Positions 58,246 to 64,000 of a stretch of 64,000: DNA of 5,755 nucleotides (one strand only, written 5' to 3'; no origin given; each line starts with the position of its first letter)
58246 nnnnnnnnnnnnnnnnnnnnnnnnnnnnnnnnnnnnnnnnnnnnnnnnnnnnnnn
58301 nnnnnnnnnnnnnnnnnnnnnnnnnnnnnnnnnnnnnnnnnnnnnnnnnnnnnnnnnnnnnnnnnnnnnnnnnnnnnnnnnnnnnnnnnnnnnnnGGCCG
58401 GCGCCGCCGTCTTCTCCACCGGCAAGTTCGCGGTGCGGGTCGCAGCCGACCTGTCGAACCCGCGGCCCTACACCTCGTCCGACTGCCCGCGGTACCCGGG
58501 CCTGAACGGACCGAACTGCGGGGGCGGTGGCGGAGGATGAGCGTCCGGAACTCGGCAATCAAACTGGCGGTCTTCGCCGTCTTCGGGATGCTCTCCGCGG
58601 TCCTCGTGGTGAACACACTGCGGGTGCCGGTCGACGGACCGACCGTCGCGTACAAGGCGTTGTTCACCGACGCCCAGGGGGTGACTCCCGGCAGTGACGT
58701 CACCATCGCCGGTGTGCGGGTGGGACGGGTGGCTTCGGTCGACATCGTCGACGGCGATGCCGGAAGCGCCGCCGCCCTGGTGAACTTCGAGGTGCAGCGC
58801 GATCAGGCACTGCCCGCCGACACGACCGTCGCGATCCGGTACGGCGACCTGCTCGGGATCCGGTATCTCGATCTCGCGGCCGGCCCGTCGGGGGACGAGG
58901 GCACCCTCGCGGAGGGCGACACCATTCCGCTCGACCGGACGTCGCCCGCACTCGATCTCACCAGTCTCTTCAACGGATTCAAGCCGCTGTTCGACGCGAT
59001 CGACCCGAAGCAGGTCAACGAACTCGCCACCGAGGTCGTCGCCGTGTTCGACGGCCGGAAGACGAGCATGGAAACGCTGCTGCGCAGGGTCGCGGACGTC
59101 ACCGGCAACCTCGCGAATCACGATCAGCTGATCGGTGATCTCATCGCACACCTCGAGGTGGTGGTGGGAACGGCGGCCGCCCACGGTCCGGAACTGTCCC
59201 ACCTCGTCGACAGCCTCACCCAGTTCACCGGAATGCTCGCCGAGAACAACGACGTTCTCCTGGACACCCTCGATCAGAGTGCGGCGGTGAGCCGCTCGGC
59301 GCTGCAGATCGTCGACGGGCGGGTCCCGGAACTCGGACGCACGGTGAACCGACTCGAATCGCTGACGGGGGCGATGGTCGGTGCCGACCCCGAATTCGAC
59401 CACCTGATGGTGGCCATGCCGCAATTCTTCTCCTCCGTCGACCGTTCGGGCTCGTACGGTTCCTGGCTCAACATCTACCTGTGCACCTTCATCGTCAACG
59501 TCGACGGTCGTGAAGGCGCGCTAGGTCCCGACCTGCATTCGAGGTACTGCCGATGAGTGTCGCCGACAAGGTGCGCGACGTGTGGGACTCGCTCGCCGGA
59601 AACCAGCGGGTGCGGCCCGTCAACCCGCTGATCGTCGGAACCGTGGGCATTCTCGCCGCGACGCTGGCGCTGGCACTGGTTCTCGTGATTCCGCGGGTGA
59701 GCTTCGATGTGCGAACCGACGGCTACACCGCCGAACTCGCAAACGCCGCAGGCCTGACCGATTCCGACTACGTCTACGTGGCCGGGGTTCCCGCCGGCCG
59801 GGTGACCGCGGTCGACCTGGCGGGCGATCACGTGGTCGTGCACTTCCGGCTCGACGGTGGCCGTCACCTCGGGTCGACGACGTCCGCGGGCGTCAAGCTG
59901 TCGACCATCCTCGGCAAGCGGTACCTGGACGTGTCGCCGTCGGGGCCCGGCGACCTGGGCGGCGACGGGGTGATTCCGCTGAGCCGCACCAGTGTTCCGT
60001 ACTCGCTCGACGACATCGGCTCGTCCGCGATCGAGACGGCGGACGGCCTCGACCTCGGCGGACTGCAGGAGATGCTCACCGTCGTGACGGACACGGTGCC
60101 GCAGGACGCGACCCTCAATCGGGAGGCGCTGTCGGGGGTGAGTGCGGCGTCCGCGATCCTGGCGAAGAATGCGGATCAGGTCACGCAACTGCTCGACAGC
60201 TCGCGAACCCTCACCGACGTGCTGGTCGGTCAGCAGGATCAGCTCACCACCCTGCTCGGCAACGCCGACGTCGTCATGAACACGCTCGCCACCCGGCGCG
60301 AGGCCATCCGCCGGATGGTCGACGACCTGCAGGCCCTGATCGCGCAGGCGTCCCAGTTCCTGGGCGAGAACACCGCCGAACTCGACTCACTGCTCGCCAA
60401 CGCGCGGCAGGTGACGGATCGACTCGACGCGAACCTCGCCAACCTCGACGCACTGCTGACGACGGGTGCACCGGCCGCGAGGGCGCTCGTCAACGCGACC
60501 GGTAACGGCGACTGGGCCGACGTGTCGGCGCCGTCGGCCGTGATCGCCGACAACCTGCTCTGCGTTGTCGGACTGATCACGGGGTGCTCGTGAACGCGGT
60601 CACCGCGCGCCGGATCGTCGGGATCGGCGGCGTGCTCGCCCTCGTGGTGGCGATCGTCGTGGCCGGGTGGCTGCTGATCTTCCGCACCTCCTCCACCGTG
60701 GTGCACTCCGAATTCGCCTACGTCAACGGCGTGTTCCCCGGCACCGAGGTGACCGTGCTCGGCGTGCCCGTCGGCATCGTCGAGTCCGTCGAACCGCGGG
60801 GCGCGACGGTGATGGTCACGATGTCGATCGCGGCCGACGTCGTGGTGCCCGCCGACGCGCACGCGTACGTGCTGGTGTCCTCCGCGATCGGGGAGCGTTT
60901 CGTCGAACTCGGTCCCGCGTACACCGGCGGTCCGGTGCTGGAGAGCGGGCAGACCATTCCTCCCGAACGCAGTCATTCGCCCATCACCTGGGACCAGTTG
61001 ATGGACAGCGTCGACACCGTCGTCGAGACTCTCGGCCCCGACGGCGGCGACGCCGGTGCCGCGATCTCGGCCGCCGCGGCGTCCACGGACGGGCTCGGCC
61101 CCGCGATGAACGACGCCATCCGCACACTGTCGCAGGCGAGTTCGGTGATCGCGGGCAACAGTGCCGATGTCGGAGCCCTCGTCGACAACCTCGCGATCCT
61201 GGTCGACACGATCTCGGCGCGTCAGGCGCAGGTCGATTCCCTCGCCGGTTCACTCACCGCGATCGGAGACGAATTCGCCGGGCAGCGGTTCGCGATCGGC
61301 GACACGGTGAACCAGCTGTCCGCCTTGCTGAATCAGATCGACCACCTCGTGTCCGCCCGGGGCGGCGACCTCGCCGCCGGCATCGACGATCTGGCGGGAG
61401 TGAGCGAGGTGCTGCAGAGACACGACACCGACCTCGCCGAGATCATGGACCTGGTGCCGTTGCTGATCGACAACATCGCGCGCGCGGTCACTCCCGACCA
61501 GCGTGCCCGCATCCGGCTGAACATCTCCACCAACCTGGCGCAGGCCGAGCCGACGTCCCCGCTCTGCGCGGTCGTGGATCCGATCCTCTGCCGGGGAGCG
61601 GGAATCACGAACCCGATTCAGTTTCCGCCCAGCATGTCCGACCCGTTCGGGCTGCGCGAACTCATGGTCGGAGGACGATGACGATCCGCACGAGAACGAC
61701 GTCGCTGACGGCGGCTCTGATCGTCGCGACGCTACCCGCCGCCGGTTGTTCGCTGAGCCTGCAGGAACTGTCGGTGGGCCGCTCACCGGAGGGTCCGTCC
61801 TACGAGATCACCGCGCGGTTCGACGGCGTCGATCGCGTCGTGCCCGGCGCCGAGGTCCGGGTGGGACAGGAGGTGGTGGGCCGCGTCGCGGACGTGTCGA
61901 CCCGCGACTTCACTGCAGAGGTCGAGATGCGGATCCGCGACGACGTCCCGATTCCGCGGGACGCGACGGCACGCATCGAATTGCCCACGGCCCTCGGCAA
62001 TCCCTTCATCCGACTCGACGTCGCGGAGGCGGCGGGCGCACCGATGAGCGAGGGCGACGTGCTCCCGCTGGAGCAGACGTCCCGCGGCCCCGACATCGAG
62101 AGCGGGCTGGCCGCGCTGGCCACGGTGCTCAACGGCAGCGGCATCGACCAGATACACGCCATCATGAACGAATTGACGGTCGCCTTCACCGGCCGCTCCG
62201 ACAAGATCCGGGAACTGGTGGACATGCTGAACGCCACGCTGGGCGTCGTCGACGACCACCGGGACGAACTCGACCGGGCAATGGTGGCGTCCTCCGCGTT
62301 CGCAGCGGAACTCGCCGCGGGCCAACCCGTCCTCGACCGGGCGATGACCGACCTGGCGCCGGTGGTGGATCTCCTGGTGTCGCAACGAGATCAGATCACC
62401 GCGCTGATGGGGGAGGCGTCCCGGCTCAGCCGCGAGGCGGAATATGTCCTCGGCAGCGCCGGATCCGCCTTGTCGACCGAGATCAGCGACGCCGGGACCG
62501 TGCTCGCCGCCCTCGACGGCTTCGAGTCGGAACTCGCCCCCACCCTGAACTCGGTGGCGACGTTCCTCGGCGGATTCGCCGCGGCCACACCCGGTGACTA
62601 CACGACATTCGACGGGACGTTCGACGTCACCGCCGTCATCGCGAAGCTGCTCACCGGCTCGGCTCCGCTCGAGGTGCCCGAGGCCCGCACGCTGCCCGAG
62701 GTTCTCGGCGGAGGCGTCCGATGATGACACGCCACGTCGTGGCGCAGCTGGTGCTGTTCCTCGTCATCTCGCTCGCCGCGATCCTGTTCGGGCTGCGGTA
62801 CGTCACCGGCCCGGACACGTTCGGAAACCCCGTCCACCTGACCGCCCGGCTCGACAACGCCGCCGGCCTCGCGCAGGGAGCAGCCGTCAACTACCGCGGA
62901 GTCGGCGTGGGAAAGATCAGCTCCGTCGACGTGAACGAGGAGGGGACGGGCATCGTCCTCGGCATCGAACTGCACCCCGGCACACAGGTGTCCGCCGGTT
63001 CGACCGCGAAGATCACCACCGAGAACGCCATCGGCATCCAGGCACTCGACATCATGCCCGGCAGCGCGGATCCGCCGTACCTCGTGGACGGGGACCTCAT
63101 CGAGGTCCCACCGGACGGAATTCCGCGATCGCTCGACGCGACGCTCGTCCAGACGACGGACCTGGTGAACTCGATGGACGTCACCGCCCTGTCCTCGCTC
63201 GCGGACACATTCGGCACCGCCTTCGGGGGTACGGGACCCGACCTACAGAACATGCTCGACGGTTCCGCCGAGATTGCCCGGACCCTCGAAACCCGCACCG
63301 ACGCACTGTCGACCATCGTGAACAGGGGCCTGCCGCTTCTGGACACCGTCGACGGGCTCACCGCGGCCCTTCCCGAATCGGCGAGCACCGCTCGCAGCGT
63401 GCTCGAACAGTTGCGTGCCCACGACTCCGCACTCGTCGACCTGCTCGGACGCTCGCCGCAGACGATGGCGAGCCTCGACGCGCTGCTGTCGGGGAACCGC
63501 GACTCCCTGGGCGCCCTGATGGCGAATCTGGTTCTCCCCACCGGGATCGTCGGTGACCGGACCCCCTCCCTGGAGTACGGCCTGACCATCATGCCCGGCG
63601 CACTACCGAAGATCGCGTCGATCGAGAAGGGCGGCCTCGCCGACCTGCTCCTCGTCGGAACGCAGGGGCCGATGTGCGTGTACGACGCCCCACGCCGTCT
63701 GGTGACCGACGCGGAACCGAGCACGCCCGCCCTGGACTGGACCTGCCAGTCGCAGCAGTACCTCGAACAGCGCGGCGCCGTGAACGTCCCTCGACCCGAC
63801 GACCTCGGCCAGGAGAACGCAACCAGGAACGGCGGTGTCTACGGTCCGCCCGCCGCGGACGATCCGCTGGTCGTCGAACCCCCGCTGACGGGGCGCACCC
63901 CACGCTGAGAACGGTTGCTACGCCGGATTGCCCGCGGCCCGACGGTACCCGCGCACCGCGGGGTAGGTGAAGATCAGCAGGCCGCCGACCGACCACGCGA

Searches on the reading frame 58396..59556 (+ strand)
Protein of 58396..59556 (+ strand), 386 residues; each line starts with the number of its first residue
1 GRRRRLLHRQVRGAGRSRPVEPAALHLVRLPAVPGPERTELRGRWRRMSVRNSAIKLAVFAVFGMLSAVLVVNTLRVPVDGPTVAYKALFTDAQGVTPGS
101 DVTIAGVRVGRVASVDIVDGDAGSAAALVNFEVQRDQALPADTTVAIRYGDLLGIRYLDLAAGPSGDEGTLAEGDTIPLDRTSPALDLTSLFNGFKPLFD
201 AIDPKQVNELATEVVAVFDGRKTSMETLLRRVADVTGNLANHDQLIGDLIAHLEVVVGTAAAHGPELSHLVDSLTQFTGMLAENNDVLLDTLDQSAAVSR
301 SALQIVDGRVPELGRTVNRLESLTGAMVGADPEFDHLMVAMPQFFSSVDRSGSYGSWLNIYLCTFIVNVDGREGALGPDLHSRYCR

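Call 13: search_protein_families(library=pfam, proteins=[window:58396-59556:+], max_evalue=0.0001)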
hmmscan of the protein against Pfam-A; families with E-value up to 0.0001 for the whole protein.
window:58396-59556:+ (386 aa): 2 families
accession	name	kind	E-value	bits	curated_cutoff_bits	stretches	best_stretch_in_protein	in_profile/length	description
PF11887.13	Mce4_CUP1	-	1.3e-22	81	32.6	1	170-343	4-177/222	Cholesterol uptake porter CUP1 of Mce4, putative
PF02470.25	MlaD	-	4e-17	62.7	25.1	1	83-163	2-81/81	MlaD protein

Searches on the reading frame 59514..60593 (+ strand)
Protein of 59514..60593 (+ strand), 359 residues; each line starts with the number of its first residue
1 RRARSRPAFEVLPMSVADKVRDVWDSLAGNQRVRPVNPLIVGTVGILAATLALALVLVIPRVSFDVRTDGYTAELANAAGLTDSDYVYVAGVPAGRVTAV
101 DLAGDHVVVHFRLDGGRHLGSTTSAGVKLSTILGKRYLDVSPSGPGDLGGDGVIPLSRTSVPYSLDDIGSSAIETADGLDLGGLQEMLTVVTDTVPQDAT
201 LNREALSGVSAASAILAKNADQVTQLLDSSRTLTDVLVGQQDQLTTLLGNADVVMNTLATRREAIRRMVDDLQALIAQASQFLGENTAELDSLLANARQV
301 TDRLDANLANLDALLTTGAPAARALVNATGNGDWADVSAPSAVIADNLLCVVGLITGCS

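Call 13: search_protein_families(library=pfam, proteins=[window:59514-60593:+], max_evalue=0.0001)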
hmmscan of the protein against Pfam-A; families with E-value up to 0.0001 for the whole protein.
window:59514-60593:+ (359 aa): 2 families
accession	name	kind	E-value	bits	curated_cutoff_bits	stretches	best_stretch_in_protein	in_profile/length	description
PF02470.25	MlaD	-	2e-14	54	25.1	1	70-142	4-80/81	MlaD protein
PF11887.13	Mce4_CUP1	-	1.9e-06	28.1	32.6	0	243-333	100-190/222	Cholesterol uptake porter CUP1 of Mce4, putative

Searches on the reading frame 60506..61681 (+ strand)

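Call 14: search_protein_families(library=pfam, proteins=[window:60506-61681:+], max_evalue=0.0001)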
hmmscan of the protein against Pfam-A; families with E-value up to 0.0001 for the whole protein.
window:60506-61681:+ (391 aa): 2 families
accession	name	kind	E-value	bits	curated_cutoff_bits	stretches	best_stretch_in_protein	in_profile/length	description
PF02470.25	MlaD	-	5e-13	49.5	25.1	1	65-137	4-80/81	MlaD protein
PF11887.13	Mce4_CUP1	-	1.2e-08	35.2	32.6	0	145-239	5-97/222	Cholesterol uptake porter CUP1 of Mce4, putative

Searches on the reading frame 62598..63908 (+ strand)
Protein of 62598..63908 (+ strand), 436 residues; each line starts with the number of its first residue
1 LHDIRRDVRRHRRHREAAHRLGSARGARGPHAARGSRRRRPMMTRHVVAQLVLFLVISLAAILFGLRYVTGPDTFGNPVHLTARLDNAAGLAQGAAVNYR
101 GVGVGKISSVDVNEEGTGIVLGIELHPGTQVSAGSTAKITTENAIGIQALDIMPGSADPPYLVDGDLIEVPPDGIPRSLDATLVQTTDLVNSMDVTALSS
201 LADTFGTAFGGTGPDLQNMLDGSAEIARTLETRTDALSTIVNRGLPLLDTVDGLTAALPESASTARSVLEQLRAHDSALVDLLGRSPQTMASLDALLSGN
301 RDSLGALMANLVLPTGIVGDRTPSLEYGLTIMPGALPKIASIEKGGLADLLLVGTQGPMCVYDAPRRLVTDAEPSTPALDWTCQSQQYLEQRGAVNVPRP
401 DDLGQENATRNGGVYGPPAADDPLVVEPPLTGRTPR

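Call 14: search_protein_families(library=pfam, proteins=[window:62598-63908:+], max_evalue=0.0001)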
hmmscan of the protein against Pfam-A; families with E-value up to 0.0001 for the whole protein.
window:62598-63908:+ (436 aa): 2 families
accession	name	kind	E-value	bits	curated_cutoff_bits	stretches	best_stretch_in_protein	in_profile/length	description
PF02470.25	MlaD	-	8e-16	58.5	25.1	1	78-155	2-81/81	MlaD protein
PF11887.13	Mce4_CUP1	-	3.7e-06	27.2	32.6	1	179-330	22-173/222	Cholesterol uptake porter CUP1 of Mce4, putative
